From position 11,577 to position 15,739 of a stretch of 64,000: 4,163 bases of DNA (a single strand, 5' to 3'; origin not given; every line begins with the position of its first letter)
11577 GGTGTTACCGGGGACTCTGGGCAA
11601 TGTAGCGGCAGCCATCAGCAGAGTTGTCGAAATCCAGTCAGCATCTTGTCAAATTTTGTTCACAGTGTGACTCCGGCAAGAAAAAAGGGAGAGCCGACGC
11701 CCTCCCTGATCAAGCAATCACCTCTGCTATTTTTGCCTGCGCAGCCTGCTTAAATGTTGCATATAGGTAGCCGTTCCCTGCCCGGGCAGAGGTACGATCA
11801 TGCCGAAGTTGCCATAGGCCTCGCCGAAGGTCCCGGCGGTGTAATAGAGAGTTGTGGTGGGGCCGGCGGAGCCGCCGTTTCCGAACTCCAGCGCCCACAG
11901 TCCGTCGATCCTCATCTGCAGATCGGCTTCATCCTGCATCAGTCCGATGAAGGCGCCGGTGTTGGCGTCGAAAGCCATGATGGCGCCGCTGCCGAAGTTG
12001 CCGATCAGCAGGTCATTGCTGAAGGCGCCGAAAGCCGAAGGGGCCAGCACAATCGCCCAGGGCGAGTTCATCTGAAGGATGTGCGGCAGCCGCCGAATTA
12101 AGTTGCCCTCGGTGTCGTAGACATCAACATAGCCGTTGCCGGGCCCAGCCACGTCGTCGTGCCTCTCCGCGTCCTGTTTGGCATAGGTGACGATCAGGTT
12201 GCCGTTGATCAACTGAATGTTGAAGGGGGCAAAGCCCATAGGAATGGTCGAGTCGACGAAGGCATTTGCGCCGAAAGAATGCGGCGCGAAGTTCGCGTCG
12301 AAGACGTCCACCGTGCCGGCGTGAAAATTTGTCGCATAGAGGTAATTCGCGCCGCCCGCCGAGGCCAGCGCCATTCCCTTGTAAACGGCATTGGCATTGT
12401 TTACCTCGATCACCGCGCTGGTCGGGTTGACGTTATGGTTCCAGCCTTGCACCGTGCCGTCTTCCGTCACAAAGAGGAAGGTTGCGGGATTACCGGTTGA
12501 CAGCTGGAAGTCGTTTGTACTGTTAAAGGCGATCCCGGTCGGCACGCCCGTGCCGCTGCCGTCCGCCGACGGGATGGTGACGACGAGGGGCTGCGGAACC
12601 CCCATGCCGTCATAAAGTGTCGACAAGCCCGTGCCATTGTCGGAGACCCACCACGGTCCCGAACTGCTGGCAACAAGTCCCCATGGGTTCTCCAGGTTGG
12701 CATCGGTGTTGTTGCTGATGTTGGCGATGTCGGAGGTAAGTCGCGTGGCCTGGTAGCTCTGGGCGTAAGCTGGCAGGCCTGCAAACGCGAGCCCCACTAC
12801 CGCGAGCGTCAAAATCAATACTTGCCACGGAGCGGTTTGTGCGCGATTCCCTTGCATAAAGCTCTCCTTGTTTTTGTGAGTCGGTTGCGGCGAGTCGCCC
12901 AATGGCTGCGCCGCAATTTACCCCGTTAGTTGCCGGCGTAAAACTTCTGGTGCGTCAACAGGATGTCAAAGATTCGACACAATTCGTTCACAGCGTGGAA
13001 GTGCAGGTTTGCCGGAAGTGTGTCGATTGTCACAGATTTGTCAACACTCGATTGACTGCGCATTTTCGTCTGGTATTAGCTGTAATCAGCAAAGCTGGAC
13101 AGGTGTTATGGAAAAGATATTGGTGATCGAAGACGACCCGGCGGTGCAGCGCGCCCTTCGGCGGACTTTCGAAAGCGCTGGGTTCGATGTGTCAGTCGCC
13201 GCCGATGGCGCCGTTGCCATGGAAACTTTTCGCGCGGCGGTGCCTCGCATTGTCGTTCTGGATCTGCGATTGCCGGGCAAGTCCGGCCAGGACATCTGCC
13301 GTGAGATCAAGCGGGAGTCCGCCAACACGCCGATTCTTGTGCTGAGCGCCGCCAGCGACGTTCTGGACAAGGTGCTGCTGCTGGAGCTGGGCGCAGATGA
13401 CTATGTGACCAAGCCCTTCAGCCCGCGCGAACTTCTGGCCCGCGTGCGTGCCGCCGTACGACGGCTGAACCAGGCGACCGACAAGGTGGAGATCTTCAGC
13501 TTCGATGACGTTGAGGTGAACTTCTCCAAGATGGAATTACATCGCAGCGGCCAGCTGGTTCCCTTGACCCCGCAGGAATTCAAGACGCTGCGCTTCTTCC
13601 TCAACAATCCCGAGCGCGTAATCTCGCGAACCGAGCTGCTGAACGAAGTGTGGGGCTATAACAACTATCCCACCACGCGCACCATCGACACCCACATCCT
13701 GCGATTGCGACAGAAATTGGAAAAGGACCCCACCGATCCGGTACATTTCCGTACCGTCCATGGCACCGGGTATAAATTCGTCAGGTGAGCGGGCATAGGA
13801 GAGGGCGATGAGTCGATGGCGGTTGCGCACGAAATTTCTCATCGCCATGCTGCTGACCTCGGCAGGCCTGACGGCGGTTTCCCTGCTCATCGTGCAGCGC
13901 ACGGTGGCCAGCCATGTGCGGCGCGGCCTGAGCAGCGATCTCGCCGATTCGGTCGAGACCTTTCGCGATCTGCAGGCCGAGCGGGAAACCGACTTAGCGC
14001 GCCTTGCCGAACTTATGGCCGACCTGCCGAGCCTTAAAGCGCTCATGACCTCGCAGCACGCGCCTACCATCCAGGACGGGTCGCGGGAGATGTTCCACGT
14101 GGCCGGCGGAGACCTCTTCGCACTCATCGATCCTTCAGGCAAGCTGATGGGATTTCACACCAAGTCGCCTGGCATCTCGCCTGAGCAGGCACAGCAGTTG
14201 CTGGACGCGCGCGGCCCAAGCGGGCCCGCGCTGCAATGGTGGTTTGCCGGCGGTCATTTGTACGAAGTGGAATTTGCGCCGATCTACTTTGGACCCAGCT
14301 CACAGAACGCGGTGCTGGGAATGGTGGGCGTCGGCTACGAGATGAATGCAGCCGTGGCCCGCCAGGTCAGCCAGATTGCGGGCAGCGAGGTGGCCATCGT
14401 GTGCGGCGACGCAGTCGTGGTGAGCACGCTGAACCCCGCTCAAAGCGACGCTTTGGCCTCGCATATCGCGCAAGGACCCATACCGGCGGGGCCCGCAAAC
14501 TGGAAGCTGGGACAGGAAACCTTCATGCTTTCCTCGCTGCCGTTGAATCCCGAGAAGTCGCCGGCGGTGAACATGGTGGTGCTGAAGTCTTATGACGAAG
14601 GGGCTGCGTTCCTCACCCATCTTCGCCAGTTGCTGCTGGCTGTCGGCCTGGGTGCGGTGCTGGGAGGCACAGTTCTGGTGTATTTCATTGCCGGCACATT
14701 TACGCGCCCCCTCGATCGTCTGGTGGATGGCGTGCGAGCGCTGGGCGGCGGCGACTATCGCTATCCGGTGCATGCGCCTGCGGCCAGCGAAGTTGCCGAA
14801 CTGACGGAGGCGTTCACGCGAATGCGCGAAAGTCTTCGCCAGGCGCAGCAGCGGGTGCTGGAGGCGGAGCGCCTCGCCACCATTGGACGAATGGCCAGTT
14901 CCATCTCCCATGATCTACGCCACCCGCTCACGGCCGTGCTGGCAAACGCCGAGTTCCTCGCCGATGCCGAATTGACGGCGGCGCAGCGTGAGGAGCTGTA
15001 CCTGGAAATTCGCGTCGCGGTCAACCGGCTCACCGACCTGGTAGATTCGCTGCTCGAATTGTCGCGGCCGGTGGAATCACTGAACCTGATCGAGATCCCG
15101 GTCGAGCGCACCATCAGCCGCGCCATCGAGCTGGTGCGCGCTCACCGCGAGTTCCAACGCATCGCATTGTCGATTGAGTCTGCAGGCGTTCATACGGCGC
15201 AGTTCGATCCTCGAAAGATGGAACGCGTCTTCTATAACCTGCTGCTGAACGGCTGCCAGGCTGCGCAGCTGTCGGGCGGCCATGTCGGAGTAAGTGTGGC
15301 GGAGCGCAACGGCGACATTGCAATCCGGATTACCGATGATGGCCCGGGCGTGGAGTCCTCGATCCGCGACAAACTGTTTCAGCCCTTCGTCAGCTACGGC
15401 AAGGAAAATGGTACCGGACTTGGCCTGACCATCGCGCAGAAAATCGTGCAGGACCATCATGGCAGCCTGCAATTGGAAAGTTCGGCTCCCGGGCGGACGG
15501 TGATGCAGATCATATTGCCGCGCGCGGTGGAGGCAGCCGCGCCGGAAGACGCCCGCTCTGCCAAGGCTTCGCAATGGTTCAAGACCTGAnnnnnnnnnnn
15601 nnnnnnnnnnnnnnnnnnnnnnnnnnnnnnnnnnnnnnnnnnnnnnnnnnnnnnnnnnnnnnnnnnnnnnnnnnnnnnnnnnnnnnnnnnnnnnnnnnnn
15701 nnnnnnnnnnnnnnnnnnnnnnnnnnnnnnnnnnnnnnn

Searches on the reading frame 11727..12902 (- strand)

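Call 3: search_protein_families(library=pfam, proteins=[window:11727-12902:-], max_evalue=0.01)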
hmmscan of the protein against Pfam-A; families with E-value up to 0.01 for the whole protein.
window:11727-12902:- (391 aa): 0 families

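Call 4: search_protein_families(library=ncbifam, proteins=[window:11727-12902:-], max_evalue=0.01)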
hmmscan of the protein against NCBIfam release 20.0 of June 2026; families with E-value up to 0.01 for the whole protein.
window:11727-12902:- (391 aa): 1 family
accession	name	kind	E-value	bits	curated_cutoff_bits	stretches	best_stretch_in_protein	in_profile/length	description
TIGR03118.1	PEPCTERM_chp_1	hypoth_equivalog_domain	1.4e-97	326.7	79.95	1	56-369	8-334/336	TIGR03118 family protein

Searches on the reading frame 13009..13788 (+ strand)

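Call 48: search_protein_families(library=pfam, proteins=[window:13009-13788:+], max_evalue=0.001)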
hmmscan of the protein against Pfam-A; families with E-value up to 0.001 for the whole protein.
window:13009-13788:+ (259 aa): 3 families
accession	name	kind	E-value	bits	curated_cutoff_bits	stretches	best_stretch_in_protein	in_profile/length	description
PF00072.30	Response_reg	-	1.1e-28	100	30.2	1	37-147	1-111/111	Response regulator receiver domain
PF00486.34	Trans_reg_C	-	6.5e-27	93.9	26.2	1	181-257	1-77/77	Transcriptional regulatory protein, C terminal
PF23198.2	PDE8A_N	-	2.2e-06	28.1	29.6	1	34-119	10-98/147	PDE8A-like, N-terminal domain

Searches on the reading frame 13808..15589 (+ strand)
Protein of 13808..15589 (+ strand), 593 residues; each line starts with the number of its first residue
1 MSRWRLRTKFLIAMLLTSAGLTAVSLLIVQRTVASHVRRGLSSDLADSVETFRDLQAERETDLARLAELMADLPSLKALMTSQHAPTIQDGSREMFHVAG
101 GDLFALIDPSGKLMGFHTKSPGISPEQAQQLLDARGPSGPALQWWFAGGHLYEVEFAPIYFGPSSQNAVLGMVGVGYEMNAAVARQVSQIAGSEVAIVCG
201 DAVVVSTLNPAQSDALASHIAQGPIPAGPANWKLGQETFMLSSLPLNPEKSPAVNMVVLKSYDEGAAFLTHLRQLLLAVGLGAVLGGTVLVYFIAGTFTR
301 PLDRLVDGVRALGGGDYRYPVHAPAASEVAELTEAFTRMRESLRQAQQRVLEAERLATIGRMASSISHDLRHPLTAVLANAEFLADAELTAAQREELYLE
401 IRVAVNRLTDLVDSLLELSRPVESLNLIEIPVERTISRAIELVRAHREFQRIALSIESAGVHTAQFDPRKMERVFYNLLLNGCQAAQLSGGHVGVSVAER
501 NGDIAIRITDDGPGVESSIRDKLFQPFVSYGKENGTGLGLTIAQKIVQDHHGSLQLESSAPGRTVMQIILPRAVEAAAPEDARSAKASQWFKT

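Call 48: search_protein_families(library=pfam, proteins=[window:13808-15589:+], max_evalue=0.001)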
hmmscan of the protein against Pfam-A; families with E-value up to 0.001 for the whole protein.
window:13808-15589:+ (593 aa): 3 families
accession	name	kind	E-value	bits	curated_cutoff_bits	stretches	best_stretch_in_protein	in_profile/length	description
PF02518.31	HATPase_c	-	1.6e-20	74.1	26.4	1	467-572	2-109/111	Histidine kinase-, DNA gyrase B-, and HSP90-like ATPase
PF00672.30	HAMP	-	3.4e-12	46.9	25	1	293-345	1-53/53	HAMP domain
PF00512.31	HisKA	-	9.7e-12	45.2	26.9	1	360-420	3-62/66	His Kinase A (phospho-acceptor) domain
